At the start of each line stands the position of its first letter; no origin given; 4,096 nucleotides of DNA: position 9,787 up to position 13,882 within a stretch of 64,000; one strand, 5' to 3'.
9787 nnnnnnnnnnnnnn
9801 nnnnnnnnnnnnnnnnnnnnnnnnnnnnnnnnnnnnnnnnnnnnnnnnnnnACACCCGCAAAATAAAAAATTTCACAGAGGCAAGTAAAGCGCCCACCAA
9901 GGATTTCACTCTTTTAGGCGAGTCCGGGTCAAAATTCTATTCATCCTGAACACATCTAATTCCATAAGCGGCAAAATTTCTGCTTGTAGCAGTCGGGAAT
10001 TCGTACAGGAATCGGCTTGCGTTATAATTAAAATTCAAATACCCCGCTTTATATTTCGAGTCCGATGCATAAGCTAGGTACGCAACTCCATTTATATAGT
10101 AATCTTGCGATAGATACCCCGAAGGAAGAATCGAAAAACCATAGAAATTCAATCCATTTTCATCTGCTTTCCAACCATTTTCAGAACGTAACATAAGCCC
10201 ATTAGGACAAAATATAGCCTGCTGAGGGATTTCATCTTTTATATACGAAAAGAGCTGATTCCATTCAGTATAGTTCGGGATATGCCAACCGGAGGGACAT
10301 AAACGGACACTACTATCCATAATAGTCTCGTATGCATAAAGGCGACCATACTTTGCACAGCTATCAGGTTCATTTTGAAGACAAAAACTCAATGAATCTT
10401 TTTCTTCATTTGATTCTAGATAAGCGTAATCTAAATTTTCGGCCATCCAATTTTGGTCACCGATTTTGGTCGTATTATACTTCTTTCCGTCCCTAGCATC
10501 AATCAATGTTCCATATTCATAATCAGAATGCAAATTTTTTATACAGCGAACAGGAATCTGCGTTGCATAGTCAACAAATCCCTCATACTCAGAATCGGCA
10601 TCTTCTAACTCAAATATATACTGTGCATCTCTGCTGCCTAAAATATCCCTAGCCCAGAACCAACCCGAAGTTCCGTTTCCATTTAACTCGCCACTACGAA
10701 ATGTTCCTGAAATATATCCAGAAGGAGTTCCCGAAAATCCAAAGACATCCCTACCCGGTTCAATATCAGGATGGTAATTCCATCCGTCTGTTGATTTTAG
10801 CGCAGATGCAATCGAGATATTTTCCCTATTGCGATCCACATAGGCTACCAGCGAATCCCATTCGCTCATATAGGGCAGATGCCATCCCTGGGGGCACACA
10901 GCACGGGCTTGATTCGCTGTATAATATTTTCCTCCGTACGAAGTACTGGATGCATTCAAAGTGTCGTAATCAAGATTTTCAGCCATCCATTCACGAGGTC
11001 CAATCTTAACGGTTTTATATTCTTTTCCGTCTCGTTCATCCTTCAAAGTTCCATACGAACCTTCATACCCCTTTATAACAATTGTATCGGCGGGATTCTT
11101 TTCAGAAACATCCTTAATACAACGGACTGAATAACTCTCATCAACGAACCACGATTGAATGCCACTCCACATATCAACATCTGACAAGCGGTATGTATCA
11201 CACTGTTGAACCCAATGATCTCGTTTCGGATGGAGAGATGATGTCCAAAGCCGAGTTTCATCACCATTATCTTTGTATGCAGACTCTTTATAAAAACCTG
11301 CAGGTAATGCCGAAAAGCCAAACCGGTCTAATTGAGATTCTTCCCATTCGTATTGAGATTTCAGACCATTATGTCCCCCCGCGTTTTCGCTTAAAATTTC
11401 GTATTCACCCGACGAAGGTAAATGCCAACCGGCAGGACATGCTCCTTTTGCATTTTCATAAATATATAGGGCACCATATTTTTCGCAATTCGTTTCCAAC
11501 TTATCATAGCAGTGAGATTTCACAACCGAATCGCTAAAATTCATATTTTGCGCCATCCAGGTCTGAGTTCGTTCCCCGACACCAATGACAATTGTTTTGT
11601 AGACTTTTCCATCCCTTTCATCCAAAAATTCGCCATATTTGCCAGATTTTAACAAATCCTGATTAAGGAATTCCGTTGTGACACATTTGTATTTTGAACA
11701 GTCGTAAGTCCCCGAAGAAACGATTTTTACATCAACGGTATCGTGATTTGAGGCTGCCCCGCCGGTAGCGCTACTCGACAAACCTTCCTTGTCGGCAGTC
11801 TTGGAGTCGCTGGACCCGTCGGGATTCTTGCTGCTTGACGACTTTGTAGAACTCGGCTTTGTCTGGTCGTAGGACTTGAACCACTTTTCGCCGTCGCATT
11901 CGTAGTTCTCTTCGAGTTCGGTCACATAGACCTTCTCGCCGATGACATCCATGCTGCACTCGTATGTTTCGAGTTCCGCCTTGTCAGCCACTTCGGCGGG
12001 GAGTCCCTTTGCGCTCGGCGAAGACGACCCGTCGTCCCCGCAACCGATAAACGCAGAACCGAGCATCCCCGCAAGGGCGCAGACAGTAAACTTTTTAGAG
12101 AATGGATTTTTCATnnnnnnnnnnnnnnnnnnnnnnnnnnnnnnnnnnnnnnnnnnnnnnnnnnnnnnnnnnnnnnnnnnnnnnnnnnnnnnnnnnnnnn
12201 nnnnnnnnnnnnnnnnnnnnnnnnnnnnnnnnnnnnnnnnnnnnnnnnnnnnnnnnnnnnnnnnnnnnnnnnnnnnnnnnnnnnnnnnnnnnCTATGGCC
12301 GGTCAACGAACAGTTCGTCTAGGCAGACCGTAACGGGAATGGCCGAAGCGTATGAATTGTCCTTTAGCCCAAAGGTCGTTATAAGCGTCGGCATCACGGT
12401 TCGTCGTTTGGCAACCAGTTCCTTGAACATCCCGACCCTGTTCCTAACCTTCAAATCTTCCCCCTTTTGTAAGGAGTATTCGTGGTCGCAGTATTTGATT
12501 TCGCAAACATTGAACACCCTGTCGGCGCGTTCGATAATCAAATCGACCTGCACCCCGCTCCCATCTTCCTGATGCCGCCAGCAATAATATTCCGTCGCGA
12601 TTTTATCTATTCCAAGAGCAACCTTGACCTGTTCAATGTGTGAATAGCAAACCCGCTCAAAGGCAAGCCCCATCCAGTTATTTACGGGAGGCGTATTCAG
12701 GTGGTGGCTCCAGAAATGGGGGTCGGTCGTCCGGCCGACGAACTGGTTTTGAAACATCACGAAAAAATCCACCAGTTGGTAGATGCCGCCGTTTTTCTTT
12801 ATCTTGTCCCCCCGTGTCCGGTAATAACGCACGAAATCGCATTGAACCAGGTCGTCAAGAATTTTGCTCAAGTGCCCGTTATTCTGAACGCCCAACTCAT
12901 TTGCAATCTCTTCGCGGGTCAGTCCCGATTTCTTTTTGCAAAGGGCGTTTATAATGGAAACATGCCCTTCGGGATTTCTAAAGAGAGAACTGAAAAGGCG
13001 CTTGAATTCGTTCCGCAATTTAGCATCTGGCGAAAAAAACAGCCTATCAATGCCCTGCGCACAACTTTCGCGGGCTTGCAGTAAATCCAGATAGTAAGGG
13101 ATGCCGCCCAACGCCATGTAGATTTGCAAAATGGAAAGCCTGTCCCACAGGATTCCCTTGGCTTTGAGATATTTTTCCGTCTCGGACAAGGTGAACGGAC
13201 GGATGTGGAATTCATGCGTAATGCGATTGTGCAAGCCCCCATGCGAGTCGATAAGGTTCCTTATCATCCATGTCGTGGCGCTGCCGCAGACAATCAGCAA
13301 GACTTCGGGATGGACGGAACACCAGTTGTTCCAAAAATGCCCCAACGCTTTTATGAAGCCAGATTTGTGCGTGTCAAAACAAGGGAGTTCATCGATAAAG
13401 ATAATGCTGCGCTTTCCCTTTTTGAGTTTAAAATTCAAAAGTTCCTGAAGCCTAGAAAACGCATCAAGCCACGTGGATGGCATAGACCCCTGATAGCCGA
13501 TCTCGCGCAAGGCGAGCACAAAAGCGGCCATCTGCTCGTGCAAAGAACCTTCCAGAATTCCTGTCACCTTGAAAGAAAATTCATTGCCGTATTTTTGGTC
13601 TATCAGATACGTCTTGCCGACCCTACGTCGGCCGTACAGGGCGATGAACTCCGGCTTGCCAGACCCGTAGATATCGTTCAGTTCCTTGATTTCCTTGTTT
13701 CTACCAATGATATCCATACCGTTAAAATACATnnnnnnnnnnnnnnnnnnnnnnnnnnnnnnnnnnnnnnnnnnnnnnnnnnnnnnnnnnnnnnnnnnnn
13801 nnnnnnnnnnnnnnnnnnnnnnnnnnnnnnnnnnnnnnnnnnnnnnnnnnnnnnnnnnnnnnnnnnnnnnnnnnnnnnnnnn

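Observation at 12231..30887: Uncharacterised 23-bp palindrome (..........-N3-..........) in five promoter regions of the lipoprotein array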

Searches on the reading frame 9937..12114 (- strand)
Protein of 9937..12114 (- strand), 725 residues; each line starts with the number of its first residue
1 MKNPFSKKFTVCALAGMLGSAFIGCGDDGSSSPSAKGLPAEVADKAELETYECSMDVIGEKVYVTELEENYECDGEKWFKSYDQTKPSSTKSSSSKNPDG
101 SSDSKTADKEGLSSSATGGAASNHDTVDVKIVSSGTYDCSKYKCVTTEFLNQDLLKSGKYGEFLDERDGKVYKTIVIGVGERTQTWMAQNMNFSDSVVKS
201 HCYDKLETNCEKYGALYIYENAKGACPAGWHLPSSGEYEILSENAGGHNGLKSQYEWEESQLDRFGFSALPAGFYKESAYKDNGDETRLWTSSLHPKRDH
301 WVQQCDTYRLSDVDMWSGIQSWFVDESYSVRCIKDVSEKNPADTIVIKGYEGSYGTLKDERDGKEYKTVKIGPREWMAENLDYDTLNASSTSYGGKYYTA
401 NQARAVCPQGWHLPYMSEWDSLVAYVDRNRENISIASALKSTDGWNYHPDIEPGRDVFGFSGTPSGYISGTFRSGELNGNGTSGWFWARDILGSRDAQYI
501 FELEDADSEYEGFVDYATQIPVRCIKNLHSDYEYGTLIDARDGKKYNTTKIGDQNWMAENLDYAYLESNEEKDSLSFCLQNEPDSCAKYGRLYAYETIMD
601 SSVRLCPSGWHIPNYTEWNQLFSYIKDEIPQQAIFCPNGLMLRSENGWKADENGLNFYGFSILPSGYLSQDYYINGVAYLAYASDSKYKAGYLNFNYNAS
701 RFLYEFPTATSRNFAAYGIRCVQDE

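Call 11: search_protein_families(library=ncbifam, proteins=[window:9937-12114:-])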
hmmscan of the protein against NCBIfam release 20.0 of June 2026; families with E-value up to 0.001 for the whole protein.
window:9937-12114:- (725 aa): 1 family
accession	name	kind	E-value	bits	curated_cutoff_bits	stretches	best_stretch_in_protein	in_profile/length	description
TIGR02145.1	Fib_succ_major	domain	1.5e-118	393.8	41.65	3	536-724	1-176/176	FISUMP domain-containing protein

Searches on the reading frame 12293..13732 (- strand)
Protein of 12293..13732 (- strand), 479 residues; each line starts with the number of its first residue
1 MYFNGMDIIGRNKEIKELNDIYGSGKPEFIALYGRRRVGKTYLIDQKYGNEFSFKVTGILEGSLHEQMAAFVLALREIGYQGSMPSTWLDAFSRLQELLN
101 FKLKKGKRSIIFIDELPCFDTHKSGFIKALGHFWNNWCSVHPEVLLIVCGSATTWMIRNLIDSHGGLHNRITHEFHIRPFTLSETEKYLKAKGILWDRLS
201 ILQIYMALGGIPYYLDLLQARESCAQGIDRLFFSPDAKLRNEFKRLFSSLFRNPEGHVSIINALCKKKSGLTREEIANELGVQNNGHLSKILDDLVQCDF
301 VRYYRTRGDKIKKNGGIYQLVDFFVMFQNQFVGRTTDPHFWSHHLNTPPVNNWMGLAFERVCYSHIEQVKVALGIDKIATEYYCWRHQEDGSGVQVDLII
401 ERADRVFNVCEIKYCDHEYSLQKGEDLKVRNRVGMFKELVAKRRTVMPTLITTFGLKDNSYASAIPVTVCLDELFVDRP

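Call 11: search_protein_families(library=ncbifam, proteins=[window:12293-13732:-])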
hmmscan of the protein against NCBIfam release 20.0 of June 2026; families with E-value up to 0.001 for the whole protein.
window:12293-13732:- (479 aa): 0 families

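Call 22: search_protein_families(library=pfam, proteins=[window:12293-13732:-], max_evalue=0.01)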
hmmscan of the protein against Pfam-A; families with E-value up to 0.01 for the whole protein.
window:12293-13732:- (479 aa): 4 families
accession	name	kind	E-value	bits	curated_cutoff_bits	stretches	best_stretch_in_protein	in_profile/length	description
PF01637.24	ATPase_2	-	7.1e-16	59.1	33.2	1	11-216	4-223/225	ATPase domain predominantly from Archaea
PF13173.12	AAA_14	-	8.1e-06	26.3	27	1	28-184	3-127/129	AAA domain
PF13191.12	AAA_16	-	0.0012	19.8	32.6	0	9-46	3-43/167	AAA ATPase domain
PF02002.24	TFIIE_alpha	-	0.0038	17.5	22.9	1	256-312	14-68/105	TFIIE alpha subunit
